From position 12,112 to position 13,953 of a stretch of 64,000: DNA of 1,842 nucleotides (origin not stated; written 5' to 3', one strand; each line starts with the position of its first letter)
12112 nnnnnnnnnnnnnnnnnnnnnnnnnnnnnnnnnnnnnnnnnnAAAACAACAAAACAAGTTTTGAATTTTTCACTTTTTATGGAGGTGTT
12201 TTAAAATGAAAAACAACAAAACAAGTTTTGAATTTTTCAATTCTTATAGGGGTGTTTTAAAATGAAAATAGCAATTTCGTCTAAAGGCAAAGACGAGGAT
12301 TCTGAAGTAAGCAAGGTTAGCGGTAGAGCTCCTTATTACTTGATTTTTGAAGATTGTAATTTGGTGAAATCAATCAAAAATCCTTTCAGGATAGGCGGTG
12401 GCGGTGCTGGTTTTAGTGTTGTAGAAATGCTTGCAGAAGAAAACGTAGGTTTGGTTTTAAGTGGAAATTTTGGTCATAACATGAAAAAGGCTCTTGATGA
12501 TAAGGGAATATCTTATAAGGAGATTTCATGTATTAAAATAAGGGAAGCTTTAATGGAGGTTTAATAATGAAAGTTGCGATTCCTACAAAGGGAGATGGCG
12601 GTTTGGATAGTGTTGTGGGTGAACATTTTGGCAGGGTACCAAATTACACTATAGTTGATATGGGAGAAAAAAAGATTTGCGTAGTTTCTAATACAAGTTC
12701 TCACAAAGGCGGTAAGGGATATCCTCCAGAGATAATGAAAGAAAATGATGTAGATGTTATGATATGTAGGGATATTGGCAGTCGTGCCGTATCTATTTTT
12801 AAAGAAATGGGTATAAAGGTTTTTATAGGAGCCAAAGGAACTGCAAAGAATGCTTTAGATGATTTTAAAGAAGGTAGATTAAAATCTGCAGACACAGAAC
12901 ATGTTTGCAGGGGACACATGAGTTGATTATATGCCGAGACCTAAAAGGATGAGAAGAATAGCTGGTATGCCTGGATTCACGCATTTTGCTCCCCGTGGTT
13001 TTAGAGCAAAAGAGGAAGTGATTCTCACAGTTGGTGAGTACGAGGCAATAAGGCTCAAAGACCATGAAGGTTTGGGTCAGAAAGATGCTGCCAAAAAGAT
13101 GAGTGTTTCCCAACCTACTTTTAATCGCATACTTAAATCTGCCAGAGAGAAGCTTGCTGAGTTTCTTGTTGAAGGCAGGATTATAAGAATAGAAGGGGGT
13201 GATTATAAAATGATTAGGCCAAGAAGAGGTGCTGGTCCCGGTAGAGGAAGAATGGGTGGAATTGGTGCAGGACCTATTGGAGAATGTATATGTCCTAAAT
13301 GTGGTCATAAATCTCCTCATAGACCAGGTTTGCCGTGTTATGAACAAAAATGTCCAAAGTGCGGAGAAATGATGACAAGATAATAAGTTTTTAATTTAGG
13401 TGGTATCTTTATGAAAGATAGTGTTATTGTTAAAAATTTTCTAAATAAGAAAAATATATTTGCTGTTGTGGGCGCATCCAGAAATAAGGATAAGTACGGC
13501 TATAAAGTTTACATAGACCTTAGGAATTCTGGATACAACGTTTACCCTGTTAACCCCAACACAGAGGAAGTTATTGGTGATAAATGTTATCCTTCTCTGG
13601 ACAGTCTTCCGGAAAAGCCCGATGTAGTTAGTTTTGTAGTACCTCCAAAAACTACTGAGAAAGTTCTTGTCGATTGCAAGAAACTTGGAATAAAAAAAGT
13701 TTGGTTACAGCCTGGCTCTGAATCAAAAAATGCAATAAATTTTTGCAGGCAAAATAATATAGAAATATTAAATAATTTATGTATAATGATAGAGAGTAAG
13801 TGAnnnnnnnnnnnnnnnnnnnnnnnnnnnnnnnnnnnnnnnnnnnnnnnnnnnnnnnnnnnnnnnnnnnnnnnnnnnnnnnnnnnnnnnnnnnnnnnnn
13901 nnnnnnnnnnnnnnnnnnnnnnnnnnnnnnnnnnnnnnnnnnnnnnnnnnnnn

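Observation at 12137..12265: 56-bp tandem duplication creates two coupled 19-codon uORFs ahead of the NifX-like genes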

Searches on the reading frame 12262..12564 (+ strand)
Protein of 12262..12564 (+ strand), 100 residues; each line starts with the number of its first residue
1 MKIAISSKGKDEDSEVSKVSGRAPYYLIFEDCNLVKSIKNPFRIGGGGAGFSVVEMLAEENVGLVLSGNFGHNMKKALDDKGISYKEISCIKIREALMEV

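Call 7: search_protein_families(library=pfam, proteins=[window:12262-12564:+], max_evalue=0.01)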
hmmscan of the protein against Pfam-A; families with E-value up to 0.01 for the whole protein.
window:12262-12564:+ (100 aa): 1 family
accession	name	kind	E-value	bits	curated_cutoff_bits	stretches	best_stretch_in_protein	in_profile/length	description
PF02579.22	Nitro_FeMo-Co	-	3.8e-10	40.4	26.3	1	13-99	2-91/94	Dinitrogenase iron-molybdenum cofactor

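Call 8: find_encoding_contigs(protein=window:12262-12564:+, flank=6000, max_places=10)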
Protein window:12262-12564:+ (100 aa): 2 contigs read that carry it; 2 places shown.
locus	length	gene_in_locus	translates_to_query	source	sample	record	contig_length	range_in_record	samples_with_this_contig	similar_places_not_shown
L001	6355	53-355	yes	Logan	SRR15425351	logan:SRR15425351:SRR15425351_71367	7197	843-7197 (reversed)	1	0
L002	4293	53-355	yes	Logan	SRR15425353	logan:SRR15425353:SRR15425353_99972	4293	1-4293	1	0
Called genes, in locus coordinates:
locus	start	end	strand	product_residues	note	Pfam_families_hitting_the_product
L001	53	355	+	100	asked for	PF02579:Nitro_FeMo-Co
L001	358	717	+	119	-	PF02579:Nitro_FeMo-Co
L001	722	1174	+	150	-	PF02001:DUF134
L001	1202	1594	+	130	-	PF02629:CoA_binding (weak), PF13380:CoA_binding_2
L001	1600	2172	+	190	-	PF03167:UDG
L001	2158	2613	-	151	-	PF24034:DUF7343, PF13412:HTH_24 (weak)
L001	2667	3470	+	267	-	-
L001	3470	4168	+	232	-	PF11139:SfLAP (weak)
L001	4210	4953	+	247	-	PF02535:Zip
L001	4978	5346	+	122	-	PF01986:DUF123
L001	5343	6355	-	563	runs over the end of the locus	PF08915:tRNA-Thr_ED, PF00587:tRNA-synt_2b, PF03129:HGTP_anticodon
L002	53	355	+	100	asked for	PF02579:Nitro_FeMo-Co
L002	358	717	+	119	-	PF02579:Nitro_FeMo-Co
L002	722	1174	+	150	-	PF02001:DUF134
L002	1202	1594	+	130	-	PF02629:CoA_binding (weak), PF13380:CoA_binding_2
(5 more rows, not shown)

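Call 19: find_homologous_proteins(query=window:12262-12564:+, max_evalue=1e-10)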
Query window:12262-12564:+ (100 aa): 769 proteins with E <= 1e-10 among 800 candidates; the best 120 are listed.
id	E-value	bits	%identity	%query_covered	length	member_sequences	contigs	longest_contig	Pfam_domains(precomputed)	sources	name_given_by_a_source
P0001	1.1e-57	210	100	100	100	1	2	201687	PF02579.23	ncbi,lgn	-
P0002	1.6e-36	142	70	100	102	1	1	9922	PF02579.23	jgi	-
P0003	2.8e-36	142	71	100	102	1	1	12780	PF02579.23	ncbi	-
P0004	4.9e-36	141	71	100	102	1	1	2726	PF02579.23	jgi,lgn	-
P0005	8.1e-36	140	69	97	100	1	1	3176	PF02579.23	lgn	-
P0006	1.0e-35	140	67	97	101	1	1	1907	PF02579.23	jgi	jgi:predicted Fe-Mo cluster-binding NifX family protein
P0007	1.5e-35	139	69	97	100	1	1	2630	PF02579.23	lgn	-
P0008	3.9e-35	138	68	100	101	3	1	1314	PF02579.23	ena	-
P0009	8.2e-35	137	69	97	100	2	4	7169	PF02579.23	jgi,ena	-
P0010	8.4e-35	137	68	99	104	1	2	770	PF02579.23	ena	-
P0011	9.7e-35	137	66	100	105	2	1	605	PF02579.23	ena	-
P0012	1.0e-34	137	69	97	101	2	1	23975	PF02579.23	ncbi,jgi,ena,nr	ncbi:MAG: hypothetical protein DRP06_00600 [Candidatus Aenigmatarchaeota archaeon]|nr:MAG: hypotheti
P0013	2.0e-34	136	65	100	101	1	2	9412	PF02579.23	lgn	-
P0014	2.5e-34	135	68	97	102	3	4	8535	PF02579.23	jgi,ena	-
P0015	2.6e-34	135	67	100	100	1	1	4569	PF02579.23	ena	-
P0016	3.1e-34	135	66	97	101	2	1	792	PF02579.23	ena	-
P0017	3.1e-34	135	70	97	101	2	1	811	PF02579.23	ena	-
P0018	3.7e-34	135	62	100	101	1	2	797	PF02579.23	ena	-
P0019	4.3e-34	135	63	100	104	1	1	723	PF02579.23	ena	-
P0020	5.0e-34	134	68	97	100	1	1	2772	PF02579.23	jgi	-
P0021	5.5e-34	134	65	100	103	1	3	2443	PF02579.23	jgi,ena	-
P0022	5.7e-34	134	65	100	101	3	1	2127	PF02579.23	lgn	-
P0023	5.7e-34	134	69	97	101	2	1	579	PF02579.23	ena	-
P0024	6.8e-34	134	67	100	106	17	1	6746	PF02579.23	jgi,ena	-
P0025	1.0e-33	133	68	97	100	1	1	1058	PF02579.23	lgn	-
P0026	1.3e-33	133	66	100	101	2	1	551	PF02579.23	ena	-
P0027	1.5e-33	133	68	97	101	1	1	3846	PF02579.23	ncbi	-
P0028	2.0e-33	132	63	100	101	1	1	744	PF02579.23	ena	-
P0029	4.3e-33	131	62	100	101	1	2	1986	PF02579.23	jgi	-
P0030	5.0e-33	131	66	97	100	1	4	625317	PF02579.23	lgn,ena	-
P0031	5.1e-33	131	65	97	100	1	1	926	PF02579.23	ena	-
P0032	5.3e-33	131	67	97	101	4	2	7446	PF02579.23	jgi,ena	-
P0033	5.5e-33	131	67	97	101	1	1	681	PF02579.23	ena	-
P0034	7.8e-33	131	65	97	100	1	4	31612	PF02579.23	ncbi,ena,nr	ncbi:MAG: NifB/NifX family molybdenum-iron cluster-binding protein [Candidatus Aenigmarchaeota archa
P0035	8.4e-33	130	68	100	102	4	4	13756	PF02579.23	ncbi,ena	-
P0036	9.0e-33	130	65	97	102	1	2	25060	PF02579.23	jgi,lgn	-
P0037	1.1e-32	130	63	100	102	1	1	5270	PF02579.23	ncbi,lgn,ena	-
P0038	1.1e-32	130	66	97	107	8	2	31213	PF02579.23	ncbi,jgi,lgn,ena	-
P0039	1.3e-32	130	63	100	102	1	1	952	PF02579.23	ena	-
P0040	1.3e-32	130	64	100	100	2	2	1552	PF02579.23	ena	-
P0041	1.3e-32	130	64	100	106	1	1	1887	PF02579.23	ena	-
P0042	1.5e-32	130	61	100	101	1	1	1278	PF02579.23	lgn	-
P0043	1.7e-32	130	61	100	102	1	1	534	PF02579.23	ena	-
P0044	1.8e-32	129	65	97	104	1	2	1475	PF02579.23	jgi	jgi:predicted Fe-Mo cluster-binding NifX family protein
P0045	2.1e-32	129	67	97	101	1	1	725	PF02579.23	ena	-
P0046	2.5e-32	129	65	97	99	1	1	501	PF02579.23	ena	-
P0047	2.9e-32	129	65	100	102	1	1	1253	PF02579.23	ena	-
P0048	3.2e-32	129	67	99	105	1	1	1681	PF02579.23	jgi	jgi:predicted Fe-Mo cluster-binding NifX family protein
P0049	3.3e-32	129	66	99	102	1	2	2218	PF02579.23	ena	-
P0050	7.0e-32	127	61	100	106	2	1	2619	PF02579.23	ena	-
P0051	7.8e-32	127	69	91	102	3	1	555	PF02579.23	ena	-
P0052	8.3e-32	127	61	100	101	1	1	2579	PF02579.23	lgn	-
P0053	8.9e-32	127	62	100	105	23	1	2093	PF02579.23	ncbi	-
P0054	9.8e-32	127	63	97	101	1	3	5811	PF02579.23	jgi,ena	-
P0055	9.8e-32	127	63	97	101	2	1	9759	PF02579.23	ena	-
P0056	1.2e-31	127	62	100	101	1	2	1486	PF02579.23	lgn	-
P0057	1.2e-31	127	67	94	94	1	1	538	PF02579.23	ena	-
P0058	1.3e-31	127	65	97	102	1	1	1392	PF02579.23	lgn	-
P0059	1.8e-31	126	60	100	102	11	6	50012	PF02579.23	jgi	-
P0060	1.9e-31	126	65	97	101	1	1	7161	PF02579.23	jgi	jgi:predicted Fe-Mo cluster-binding NifX family protein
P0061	2.0e-31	126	61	100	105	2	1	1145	PF02579.23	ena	-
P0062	2.1e-31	126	65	100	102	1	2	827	PF02579.23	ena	-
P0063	2.2e-31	126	68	100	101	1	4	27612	PF02579.23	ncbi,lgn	-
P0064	2.5e-31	126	63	100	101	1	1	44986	PF02579.23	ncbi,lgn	-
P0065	2.5e-31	126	64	99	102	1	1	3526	PF02579.23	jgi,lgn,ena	-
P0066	3.2e-31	125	65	96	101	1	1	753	PF02579.23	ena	-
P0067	5.0e-31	125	65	97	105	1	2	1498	PF02579.23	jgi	jgi:predicted Fe-Mo cluster-binding NifX family protein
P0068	5.0e-31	125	65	100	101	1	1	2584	PF02579.23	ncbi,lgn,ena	-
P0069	5.7e-31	125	64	100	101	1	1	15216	PF02579.23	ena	-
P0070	6.2e-31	124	64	97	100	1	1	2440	PF02579.23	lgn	-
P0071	6.3e-31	124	62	100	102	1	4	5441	PF02579.23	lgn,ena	-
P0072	6.6e-31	124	63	97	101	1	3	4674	PF02579.23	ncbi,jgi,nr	ncbi:NifB/NifX family molybdenum-iron cluster-binding protein [Patescibacteria group bacterium]|nr:N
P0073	7.8e-31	124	63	100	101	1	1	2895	PF02579.23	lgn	-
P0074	7.8e-31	124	67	97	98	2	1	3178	PF02579.23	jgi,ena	-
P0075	8.0e-31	124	60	100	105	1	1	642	PF02579.23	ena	-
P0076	8.7e-31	124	58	100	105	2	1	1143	PF02579.23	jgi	-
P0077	8.9e-31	124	65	99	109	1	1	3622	PF02579.23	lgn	-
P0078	9.4e-31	124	63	100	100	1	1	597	PF02579.23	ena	-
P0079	1.1e-30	124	65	99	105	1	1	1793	PF02579.23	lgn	-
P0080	1.2e-30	124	58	100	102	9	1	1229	PF02579.23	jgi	-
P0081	1.3e-30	123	64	97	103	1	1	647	PF02579.23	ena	-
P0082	1.3e-30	123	61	97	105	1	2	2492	PF02579.23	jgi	-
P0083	1.5e-30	123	61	97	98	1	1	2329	PF02579.23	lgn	-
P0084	1.6e-30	123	64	97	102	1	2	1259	PF02579.23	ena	-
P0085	1.7e-30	123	64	100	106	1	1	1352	PF02579.23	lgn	-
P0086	1.9e-30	123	64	97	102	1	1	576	PF02579.23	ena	-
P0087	2.0e-30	123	61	97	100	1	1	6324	PF02579.23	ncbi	-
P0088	2.1e-30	123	60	97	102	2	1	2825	PF02579.23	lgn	-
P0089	2.2e-30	123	60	100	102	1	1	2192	PF02579.23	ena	-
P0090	2.3e-30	123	62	100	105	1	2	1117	PF02579.23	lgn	-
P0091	2.8e-30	122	57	100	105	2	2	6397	PF02579.23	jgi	-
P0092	3.6e-30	122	64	100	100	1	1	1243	PF02579.23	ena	-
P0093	4.6e-30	122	67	100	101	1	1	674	PF02579.23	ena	-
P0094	5.1e-30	122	66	89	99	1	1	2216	PF02579.23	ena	-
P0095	5.4e-30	121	62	97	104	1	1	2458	PF02579.23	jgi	jgi:predicted Fe-Mo cluster-binding NifX family protein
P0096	7.0e-30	121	61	97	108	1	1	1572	PF02579.23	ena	-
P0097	7.6e-30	121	63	97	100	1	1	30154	PF02579.23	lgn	-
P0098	7.7e-30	121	63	97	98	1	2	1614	PF02579.23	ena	-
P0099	7.9e-30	121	59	100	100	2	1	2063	PF02579.23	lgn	-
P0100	9.4e-30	121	59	97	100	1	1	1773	PF02579.23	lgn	-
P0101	1.3e-29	120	61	96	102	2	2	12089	PF02579.23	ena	-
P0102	1.3e-29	120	59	100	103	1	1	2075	PF02579.23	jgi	-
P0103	1.5e-29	120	62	97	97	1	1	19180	PF02579.23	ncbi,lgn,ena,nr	ncbi:hypothetical protein K8R33_05015 [archaeon]|nr:hypothetical protein [archaeon]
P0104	1.6e-29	120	60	97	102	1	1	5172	PF02579.23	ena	-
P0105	1.8e-29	120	59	100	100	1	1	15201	PF02579.23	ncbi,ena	-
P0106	1.8e-29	120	61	100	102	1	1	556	PF02579.23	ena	-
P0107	1.8e-29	120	64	95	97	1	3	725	PF02579.23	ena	-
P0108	1.9e-29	120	60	100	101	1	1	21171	PF02579.23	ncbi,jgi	-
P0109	2.1e-29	120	72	86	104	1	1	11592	PF02579.23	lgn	-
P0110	2.3e-29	119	67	87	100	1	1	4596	PF02579.23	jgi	-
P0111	2.6e-29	119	65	82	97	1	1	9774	PF02579.23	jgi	-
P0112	2.6e-29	119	60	97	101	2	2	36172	PF02579.23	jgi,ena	-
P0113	2.7e-29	119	61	89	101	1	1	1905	PF02579.23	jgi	jgi:predicted Fe-Mo cluster-binding NifX family protein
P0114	3.2e-29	119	61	100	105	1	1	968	PF02579.23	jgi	jgi:predicted Fe-Mo cluster-binding NifX family protein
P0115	3.8e-29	119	60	100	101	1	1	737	PF02579.23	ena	-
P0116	4.6e-29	118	63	95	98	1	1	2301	PF02579.23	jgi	jgi:predicted Fe-Mo cluster-binding NifX family protein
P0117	4.7e-29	118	60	97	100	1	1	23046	PF02579.23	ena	-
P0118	4.8e-29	118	63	97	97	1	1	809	PF02579.23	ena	-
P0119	5.2e-29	118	65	99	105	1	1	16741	PF02579.23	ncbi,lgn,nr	ncbi:NifB/NifX family molybdenum-iron cluster-binding protein [Candidatus Woesearchaeota archaeon]|n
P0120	6.1e-29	118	62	97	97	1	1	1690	PF02579.23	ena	-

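Call 22: find_encoding_contigs(protein=P0003, flank=1500, max_places=2)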
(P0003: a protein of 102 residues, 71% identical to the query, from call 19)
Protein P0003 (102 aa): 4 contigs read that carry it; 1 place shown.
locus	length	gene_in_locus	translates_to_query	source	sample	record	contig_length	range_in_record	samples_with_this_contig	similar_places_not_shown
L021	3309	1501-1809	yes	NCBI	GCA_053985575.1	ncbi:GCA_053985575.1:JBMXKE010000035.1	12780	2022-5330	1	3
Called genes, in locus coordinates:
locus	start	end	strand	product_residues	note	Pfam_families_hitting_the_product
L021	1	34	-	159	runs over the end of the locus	PF02308:MgtC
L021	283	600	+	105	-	-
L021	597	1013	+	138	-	PF03773:ArsP_1 (weak)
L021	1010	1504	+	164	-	PF03773:ArsP_1 (faint)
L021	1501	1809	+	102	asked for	PF02579:Nitro_FeMo-Co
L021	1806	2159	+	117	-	PF02579:Nitro_FeMo-Co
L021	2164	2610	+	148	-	PF02001:DUF134, PF08281:Sigma70_r4_2 (weak)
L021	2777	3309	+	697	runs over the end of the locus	PF03477:ATP-cone, PF13597:NRDD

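Call 23: find_encoding_contigs(protein=P0002, flank=1500, max_places=2)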
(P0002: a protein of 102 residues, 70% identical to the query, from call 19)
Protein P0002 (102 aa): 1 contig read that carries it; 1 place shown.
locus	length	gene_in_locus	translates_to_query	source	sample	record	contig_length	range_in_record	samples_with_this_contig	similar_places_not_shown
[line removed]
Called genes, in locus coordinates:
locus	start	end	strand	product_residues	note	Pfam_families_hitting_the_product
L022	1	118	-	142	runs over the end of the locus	PF02308:MgtC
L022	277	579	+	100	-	PF17253:DUF5320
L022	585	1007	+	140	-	PF03773:ArsP_1 (weak)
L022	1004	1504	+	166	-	PF03773:ArsP_1 (weak)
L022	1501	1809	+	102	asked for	PF02579:Nitro_FeMo-Co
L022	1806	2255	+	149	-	PF02001:DUF134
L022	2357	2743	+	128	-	PF01325:Fe_dep_repress, PF02742:Fe_dep_repr_C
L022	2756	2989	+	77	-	-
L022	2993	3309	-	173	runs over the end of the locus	PF13545:HTH_Crp_2 (faint), PF01978:TrmB (weak), PF12802:MarR_2, PF13412:HTH_24, PF24034:DUF7343, PF01047:MarR (weak)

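Call 41: list_cluster_members(proteins=[P0001])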
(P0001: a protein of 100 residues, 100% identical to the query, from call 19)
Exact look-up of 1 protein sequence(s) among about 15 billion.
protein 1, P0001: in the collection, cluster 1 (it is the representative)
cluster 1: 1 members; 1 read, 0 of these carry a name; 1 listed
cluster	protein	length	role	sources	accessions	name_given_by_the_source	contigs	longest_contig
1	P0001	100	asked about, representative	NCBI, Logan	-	-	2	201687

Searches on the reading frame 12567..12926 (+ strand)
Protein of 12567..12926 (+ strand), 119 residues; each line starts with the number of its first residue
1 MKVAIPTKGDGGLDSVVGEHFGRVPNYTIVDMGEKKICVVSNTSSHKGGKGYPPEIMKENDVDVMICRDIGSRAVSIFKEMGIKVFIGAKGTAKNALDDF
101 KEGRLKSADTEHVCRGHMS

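Call 7: search_protein_families(library=pfam, proteins=[window:12567-12926:+], max_evalue=0.01)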
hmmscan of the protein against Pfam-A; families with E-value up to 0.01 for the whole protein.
window:12567-12926:+ (119 aa): 1 family
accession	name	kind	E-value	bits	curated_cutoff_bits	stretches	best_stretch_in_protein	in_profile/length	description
PF02579.22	Nitro_FeMo-Co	-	1e-19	71.1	26.3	1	14-101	2-93/94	Dinitrogenase iron-molybdenum cofactor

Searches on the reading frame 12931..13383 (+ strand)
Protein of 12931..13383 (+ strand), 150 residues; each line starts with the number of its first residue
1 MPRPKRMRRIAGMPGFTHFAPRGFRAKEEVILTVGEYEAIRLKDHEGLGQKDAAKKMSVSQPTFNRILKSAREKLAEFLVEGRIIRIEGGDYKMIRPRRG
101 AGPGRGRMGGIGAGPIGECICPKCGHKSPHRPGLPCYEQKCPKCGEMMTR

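Call 7: search_protein_families(library=pfam, proteins=[window:12931-13383:+], max_evalue=0.01)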
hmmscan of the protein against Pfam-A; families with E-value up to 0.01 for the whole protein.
window:12931-13383:+ (150 aa): 5 families
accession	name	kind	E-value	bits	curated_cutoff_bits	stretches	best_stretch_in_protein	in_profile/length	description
PF02001.22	DUF134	-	8.5e-28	97.2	27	1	3-94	6-97/98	Protein of unknown function DUF134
PF13384.12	HTH_23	-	0.0035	17.5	24.6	1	38-70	9-40/50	Homeodomain-like domain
PF08281.18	Sigma70_r4_2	-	0.0041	17.2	25.7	1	38-75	17-54/54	Sigma-70, region 4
PF13744.12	HTH_37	-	0.0044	17.2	27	1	41-71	25-55/80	Helix-turn-helix domain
PF07638.17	Sigma70_ECF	-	0.0079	16.5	21.1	1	36-77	140-181/185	ECF sigma factor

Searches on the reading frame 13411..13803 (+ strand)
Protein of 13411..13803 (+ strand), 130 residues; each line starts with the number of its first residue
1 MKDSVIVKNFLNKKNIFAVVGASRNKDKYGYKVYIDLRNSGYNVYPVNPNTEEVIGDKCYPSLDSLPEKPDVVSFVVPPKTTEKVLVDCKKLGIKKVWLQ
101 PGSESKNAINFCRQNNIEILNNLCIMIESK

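Call 7: search_protein_families(library=pfam, proteins=[window:13411-13803:+], max_evalue=0.01)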
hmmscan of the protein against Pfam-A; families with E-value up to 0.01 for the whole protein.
window:13411-13803:+ (130 aa): 2 families
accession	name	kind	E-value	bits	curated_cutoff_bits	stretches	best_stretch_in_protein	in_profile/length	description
PF13380.12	CoA_binding_2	-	2.1e-36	125.3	22.8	1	17-129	3-115/116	CoA binding domain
PF02629.25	CoA_binding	-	5.8e-07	30.6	22.3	1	15-98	4-92/97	CoA binding domain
